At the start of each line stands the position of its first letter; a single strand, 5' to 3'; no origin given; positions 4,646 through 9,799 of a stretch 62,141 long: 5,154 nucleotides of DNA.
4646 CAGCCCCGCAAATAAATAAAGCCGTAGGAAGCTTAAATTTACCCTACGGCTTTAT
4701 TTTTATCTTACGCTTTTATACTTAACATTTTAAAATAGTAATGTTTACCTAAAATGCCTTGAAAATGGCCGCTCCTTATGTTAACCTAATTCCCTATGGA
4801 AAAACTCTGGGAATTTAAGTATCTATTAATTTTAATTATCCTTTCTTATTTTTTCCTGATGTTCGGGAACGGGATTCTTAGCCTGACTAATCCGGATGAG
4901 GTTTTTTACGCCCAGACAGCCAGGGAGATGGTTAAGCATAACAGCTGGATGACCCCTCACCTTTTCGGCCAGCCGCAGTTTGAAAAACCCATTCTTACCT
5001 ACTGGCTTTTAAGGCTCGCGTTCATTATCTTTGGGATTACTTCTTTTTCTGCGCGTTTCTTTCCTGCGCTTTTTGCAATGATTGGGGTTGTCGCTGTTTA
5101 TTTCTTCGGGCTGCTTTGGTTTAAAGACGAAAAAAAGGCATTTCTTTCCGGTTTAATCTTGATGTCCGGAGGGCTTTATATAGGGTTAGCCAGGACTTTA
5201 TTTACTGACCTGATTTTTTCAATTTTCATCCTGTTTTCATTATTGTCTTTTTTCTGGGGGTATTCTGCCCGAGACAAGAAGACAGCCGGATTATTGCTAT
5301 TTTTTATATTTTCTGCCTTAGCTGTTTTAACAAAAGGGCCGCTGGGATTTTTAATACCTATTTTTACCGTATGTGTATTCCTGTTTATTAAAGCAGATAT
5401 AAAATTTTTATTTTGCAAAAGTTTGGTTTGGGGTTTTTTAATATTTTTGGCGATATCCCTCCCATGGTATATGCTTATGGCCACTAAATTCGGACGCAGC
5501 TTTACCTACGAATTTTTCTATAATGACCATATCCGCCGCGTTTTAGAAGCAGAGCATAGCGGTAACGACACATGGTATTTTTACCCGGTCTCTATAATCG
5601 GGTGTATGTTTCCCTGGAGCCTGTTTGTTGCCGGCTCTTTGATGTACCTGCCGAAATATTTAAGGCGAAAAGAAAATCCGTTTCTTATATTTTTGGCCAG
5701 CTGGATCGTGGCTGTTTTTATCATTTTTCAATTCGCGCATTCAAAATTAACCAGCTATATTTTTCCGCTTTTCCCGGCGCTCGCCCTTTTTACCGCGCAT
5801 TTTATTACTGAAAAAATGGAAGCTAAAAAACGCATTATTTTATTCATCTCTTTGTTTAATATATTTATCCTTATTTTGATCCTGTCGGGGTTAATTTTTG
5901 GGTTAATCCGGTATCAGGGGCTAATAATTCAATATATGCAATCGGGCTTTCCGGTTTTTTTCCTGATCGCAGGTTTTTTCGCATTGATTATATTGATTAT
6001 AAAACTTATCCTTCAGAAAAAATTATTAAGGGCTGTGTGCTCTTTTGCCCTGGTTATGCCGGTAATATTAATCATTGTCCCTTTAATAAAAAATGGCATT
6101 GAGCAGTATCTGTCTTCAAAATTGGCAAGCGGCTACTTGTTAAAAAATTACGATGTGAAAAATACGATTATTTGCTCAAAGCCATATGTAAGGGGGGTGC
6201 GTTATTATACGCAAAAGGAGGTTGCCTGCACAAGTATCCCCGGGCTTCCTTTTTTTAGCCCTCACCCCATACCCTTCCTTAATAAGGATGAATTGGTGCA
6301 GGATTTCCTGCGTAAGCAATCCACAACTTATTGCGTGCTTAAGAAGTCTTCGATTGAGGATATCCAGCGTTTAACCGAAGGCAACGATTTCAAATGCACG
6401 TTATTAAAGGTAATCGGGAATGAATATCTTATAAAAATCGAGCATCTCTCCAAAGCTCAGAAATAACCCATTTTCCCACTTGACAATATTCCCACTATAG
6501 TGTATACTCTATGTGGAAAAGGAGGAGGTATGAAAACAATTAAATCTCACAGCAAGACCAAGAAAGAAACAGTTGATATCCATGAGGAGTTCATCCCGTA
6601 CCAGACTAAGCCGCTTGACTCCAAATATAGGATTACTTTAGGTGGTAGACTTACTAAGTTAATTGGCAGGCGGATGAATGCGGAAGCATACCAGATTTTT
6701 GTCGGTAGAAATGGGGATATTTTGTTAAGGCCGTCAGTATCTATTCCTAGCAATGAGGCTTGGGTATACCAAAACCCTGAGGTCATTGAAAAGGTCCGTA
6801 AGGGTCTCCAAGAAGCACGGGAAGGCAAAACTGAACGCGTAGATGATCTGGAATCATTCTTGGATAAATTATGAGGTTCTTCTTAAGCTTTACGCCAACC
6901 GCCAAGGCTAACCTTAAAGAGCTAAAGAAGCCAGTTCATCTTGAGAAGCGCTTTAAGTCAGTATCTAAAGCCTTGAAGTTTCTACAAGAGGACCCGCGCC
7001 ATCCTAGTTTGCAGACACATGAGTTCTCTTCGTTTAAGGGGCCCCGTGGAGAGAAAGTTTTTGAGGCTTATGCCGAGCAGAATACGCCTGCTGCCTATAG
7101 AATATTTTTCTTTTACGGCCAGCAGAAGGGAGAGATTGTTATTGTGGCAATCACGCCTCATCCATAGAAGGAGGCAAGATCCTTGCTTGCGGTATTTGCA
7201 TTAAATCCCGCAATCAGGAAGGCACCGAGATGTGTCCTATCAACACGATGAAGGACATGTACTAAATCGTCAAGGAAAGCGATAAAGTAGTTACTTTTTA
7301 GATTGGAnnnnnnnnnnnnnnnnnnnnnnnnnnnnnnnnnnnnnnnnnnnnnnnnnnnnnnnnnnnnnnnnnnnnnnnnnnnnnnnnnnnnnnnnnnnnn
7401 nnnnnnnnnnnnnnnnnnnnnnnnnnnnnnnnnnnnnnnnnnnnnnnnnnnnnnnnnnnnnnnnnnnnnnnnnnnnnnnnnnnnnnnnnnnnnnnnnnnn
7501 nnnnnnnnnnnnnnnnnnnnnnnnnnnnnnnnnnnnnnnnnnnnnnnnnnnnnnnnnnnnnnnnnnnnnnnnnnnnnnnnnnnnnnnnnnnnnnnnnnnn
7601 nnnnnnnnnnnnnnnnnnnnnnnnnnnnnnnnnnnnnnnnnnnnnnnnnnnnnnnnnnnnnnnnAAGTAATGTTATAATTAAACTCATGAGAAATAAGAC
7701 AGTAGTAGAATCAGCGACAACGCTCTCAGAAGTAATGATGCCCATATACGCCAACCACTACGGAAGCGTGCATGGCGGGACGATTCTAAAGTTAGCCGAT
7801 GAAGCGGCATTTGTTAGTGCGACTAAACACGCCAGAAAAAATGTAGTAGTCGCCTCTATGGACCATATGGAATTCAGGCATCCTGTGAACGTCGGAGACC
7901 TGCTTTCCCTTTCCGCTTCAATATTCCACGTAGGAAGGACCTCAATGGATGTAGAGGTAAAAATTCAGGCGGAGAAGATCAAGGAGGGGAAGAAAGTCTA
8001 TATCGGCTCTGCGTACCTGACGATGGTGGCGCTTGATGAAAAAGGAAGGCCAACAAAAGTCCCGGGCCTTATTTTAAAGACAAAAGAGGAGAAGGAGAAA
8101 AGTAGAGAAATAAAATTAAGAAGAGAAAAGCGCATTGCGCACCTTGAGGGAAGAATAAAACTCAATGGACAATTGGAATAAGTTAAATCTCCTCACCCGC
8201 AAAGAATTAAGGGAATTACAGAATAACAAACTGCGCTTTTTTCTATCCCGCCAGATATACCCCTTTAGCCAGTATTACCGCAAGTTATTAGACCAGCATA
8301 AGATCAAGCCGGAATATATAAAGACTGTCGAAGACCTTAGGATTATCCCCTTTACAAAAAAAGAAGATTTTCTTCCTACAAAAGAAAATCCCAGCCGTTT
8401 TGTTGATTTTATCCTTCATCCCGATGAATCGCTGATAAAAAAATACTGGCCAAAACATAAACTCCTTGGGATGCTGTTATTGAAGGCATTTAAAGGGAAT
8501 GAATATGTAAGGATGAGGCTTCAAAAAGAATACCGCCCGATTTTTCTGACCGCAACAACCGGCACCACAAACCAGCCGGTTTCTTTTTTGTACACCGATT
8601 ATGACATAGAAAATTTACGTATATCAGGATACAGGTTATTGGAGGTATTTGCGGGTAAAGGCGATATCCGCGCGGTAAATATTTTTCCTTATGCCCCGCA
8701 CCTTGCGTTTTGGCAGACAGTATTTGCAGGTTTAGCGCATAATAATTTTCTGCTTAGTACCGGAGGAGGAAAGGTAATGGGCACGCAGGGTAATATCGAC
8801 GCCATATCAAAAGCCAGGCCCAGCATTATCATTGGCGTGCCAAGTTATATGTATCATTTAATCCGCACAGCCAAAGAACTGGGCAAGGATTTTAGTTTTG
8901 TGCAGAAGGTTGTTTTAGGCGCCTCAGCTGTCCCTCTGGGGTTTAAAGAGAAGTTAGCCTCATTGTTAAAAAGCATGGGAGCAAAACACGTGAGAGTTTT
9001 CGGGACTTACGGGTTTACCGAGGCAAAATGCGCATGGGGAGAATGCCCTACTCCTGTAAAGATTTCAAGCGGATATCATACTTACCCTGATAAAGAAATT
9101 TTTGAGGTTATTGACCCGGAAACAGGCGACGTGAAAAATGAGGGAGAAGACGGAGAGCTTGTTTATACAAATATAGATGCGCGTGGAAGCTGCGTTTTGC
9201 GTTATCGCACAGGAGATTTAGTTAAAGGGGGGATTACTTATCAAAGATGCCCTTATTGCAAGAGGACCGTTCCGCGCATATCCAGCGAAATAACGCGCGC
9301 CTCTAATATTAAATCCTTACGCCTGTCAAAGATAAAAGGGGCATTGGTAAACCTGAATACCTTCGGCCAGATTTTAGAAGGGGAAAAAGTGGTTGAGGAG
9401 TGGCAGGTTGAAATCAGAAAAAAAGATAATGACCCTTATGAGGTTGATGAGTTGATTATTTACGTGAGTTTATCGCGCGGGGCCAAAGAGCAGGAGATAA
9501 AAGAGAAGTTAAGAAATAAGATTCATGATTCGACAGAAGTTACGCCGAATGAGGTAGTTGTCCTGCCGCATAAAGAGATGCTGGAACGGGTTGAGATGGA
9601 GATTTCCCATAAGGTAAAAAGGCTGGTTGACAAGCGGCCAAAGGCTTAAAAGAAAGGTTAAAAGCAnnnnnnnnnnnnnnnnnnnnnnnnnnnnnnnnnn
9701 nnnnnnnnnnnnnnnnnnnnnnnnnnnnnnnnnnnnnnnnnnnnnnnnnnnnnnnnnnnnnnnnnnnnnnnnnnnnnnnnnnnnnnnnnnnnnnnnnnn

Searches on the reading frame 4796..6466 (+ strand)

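Call 64: search_protein_families(library=pfam, proteins=[window:4796-6466:+], max_evalue=0.000001)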
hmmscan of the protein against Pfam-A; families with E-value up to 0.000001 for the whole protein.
window:4796-6466:+ (556 aa): 2 families
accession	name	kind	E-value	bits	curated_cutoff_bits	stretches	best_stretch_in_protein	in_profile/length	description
PF02366.24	PMT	-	3.3e-14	53.5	22.7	1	10-231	5-237/245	Dolichyl-phosphate-mannose-protein mannosyltransferase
PF13231.12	PMT_2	-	1.2e-10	42.3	26.1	1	64-224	2-157/160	Dolichyl-phosphate-mannose-protein mannosyltransferase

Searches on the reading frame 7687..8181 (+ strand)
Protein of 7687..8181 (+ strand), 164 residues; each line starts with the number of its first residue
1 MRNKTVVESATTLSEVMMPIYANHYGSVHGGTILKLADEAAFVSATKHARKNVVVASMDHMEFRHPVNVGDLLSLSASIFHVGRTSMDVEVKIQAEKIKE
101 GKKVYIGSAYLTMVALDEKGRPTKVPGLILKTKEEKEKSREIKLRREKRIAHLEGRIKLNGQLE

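Call 64: search_protein_families(library=pfam, proteins=[window:7687-8181:+], max_evalue=0.000001)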
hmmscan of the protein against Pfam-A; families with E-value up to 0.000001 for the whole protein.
window:7687-8181:+ (164 aa): 1 family
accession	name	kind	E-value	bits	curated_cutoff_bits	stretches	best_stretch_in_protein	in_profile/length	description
PF03061.28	4HBT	-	6.5e-20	71.7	20.6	1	25-100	1-77/79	Thioesterase superfamily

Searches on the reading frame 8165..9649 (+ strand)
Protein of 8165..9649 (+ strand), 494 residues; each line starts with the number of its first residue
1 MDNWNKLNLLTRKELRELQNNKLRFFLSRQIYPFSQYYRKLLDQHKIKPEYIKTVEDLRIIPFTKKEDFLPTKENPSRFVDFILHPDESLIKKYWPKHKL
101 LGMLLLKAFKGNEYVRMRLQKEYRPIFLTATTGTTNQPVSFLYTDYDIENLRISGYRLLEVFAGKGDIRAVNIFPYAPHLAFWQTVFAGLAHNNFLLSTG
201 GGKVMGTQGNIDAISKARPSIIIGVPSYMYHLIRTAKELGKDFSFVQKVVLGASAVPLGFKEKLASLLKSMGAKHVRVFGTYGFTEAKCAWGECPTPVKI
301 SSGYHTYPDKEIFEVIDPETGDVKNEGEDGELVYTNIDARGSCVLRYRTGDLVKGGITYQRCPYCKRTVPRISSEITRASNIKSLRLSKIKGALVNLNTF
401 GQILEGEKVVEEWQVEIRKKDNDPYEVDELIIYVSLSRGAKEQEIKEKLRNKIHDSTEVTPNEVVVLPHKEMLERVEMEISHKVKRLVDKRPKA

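Call 64: search_protein_families(library=pfam, proteins=[window:8165-9649:+], max_evalue=0.000001)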
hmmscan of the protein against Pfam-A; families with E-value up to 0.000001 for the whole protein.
window:8165-9649:+ (494 aa): 1 family
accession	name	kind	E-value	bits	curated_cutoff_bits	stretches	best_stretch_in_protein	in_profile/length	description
PF00501.34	AMP-binding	-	4e-10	39.5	29.9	1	210-334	248-374/384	AMP-binding enzyme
